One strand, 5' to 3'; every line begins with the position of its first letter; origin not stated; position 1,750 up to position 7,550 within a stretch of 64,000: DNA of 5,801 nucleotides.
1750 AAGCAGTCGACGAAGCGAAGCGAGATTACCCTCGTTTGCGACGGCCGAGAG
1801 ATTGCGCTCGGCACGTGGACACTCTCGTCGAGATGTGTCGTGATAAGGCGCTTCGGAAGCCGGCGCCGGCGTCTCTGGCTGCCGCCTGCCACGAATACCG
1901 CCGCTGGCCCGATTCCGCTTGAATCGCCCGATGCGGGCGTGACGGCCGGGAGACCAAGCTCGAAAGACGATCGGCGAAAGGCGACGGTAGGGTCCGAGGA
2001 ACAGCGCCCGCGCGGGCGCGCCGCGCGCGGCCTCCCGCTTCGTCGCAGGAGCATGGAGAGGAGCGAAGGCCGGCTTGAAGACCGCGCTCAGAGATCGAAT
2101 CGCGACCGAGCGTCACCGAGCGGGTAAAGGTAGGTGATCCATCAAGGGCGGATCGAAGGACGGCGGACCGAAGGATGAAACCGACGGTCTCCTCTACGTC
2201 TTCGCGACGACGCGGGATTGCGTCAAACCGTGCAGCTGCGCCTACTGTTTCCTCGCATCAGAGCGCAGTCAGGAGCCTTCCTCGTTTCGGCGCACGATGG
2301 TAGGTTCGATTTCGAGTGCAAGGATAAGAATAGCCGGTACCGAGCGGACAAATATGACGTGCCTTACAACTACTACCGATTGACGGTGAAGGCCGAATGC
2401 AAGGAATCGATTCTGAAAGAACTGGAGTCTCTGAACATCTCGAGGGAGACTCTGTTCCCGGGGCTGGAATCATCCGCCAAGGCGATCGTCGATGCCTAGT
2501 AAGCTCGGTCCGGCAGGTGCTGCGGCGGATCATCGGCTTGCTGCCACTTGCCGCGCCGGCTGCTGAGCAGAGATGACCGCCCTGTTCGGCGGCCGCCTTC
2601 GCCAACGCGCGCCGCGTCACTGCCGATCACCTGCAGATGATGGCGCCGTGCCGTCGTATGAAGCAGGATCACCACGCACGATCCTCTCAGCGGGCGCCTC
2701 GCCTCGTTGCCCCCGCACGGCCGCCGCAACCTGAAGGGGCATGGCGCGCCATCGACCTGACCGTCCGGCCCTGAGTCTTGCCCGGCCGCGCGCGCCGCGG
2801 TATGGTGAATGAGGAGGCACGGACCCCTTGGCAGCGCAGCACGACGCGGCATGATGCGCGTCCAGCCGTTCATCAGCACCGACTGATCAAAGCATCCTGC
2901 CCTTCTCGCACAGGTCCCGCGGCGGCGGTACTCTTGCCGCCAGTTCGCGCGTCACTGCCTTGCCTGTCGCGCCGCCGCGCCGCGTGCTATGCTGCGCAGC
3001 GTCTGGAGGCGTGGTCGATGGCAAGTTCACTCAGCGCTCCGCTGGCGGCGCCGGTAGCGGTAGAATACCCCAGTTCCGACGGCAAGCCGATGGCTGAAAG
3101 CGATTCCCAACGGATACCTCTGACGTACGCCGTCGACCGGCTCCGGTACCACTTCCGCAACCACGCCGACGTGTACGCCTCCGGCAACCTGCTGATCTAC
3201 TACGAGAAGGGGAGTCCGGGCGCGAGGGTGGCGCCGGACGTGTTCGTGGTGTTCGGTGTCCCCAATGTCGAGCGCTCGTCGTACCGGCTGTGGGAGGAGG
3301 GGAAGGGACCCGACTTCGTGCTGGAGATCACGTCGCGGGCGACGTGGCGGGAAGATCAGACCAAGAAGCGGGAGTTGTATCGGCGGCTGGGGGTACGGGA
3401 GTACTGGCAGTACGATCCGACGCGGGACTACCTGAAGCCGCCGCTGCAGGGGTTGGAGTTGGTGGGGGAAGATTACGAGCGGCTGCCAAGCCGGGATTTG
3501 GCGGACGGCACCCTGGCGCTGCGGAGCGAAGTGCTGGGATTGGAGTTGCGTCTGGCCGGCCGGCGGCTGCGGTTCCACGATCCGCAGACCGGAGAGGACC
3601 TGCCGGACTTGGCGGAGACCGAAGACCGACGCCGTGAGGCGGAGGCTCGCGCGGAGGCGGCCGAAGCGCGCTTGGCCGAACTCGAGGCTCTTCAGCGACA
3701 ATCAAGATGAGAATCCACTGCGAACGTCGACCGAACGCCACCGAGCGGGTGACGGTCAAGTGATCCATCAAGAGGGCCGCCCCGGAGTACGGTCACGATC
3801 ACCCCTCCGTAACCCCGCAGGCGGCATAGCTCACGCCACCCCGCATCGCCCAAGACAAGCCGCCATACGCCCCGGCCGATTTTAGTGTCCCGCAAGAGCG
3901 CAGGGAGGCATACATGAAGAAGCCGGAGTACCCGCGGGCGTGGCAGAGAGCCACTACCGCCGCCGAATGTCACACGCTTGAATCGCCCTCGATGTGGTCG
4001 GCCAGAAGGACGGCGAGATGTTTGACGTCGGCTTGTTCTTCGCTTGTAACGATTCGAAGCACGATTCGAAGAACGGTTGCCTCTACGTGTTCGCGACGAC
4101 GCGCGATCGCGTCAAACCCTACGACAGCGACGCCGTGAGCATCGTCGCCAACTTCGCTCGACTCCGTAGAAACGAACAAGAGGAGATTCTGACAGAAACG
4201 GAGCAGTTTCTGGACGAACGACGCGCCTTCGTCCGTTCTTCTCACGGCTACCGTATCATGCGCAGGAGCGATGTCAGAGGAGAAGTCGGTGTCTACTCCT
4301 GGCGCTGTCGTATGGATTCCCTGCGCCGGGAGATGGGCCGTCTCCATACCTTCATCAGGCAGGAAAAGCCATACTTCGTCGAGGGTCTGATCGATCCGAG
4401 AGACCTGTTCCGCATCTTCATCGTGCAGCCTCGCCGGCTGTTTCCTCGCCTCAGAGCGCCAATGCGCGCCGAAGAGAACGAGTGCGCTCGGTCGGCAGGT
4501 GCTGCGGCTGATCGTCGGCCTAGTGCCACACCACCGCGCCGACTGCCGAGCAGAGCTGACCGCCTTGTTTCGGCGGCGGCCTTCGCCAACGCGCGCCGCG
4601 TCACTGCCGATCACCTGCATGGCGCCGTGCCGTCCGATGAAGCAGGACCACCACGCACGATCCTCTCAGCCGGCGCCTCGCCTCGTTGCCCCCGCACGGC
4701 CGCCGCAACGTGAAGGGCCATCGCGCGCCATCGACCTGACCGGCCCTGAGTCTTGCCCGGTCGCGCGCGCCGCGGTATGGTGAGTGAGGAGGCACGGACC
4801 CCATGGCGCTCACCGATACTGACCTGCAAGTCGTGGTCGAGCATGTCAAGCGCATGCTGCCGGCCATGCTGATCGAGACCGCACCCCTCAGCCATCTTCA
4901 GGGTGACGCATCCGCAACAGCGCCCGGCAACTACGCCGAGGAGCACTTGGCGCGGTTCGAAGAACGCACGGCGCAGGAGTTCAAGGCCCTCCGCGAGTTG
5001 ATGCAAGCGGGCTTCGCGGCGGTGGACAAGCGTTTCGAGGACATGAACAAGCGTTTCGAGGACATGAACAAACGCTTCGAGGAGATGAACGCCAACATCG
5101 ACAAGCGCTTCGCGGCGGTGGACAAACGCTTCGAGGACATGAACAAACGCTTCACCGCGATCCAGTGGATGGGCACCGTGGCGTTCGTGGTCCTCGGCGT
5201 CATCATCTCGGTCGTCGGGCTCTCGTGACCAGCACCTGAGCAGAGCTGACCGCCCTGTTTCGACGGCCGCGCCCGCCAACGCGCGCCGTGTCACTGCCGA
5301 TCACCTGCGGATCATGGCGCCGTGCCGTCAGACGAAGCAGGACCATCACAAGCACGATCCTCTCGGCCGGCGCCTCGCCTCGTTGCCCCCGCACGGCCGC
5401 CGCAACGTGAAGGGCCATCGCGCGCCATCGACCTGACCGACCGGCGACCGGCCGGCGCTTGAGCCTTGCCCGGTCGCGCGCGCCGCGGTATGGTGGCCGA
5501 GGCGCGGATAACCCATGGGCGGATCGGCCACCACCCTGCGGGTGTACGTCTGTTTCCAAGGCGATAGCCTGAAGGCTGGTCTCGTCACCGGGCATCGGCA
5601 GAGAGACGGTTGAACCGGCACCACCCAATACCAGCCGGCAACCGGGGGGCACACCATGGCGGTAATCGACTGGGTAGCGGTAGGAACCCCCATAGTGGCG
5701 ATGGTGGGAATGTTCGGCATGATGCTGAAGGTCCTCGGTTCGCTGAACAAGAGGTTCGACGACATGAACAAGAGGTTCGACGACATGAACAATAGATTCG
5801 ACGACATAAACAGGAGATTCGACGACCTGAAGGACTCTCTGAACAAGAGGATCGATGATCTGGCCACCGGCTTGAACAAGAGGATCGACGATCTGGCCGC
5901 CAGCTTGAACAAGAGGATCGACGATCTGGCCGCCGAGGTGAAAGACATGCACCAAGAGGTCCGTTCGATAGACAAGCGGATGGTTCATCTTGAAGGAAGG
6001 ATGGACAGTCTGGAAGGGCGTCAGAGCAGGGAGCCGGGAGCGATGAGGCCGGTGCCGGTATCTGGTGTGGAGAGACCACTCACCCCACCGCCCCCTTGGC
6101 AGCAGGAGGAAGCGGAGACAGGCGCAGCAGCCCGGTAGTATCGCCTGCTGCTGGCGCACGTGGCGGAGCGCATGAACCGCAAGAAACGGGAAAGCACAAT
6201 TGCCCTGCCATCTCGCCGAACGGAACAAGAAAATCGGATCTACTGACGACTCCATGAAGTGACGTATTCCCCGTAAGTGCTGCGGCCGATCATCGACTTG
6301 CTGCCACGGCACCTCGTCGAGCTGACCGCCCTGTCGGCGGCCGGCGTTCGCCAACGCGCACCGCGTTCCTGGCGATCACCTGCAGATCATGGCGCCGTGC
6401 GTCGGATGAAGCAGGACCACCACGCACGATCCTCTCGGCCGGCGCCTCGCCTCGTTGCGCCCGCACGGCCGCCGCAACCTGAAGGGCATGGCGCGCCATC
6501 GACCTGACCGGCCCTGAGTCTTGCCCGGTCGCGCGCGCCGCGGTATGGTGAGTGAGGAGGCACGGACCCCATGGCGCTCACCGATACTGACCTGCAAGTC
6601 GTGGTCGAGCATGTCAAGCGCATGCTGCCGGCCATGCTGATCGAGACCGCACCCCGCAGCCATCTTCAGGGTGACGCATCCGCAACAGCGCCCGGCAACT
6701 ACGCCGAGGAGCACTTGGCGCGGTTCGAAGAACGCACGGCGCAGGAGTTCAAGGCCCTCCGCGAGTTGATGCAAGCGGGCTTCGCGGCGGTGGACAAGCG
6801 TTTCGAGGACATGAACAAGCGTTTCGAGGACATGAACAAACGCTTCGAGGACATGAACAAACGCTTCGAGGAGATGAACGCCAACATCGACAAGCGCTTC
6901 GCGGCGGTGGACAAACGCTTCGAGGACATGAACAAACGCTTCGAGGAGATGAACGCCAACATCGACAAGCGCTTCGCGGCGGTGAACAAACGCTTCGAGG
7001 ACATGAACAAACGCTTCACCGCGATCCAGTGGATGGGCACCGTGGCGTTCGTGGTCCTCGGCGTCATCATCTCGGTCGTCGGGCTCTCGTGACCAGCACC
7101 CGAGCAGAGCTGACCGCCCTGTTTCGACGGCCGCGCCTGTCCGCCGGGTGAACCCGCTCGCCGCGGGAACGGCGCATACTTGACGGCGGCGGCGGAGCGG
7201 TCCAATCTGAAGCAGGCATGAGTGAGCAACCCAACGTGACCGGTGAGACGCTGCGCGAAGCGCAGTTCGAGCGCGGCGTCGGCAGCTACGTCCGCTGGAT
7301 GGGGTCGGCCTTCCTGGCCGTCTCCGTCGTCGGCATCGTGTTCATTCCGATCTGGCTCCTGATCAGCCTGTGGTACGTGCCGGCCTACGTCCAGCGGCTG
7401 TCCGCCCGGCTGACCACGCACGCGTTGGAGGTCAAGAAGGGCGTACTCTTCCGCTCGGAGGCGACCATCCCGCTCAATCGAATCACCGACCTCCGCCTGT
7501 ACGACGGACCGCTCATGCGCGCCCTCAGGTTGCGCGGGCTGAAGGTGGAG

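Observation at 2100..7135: Cassette-like gene array scaffolded by a ~300-bp repeat that carries its own promoter and Shine-Dalgarno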

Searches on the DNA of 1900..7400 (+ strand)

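Call 22: search_rna_families(source=window, start=1900, end=7400, threshold=evalue, max_evalue=1)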
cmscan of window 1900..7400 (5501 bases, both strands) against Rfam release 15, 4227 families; matches with E-value up to 1: 0.
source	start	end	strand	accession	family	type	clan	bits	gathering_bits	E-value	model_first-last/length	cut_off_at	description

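Call 71: search_dna_similar(query=window:4485-4802:+, collection=plasmids, mode=distant, max_evalue=0.001, max_rows=10)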
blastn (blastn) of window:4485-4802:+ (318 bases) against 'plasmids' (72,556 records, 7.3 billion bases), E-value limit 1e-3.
No match.

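Call 72: search_dna_similar(query=window:4485-4802:+, collection=phages, mode=distant, max_evalue=0.001, max_rows=10)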
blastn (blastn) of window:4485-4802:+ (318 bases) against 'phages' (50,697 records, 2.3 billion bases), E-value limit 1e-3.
No match.
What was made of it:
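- On MITE or IS end: No similarity to anything in plasmid or phage collections (calls 71, 72).
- No match in plasmid or phage collections (calls 71, 72).
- Tried and rejected: The repeat against plasmids and phages (blastn): no match (calls 71, 72).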

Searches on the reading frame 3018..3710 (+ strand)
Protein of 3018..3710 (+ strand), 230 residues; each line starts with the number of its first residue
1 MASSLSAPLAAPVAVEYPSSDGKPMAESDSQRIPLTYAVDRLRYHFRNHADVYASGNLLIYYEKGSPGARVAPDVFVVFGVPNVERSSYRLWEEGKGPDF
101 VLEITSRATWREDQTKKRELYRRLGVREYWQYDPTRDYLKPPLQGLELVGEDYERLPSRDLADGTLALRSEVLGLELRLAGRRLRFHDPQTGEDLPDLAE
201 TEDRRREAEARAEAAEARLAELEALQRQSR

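Call 10: search_protein_families(library=pfam, proteins=[window:3018-3710:+], max_evalue=0.01)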
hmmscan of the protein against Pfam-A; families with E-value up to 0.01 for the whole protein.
window:3018-3710:+ (230 aa): 2 families
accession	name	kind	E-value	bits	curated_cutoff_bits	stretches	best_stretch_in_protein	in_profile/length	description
PF05685.18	Uma2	-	2.6e-16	60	27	1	35-158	36-151/172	Putative restriction endonuclease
PF23991.1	DUF7310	-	0.0091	16.9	40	0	192-224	19-51/83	Coiled-coil region of unknown function (DUF7310)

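Call 11: search_protein_families(library=ncbifam, proteins=[window:3018-3710:+], max_evalue=0.01)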
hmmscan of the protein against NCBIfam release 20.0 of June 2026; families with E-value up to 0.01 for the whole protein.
window:3018-3710:+ (230 aa): 0 families

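Call 80: search_protein_families(library=padloc, proteins=[window:3018-3710:+], max_evalue=0.001)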
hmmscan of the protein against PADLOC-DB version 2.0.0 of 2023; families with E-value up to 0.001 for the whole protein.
window:3018-3710:+ (230 aa): 5 families
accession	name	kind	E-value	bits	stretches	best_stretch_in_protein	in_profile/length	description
PDLC04832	PDC-S03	-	4.6e-11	40.8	1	65-137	78-145/188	-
PDLC04834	PDC-S03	-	1.6e-08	32.5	1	57-134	68-140/184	-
PDLC04833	PDC-S03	-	1.6e-07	29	1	93-137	120-164/207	-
PDLC04835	PDC-S03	-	3.3e-06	24.8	1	72-133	82-145/207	-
PDLC04943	PDC-S17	-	9.6e-05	19.9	1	87-133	102-144/199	-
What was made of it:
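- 3018..3710 (+): Uma2-family putative nuclease gene. Pfam PF05685 2.6e-16 (call 10); PADLOC PDC-S03 (call 80).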

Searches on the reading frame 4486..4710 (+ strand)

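Call 50: search_protein_families(library=pfam, proteins=[window:4486-4710:+], max_evalue=1)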
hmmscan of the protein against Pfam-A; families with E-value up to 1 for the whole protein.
seq(75 aa): 1 family
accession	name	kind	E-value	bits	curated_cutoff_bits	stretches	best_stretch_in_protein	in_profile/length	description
PF18092.7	DraK_HK_N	-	0.11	13.4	26.4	1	18-52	9-45/86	DraK Histidine Kinase N-terminal domain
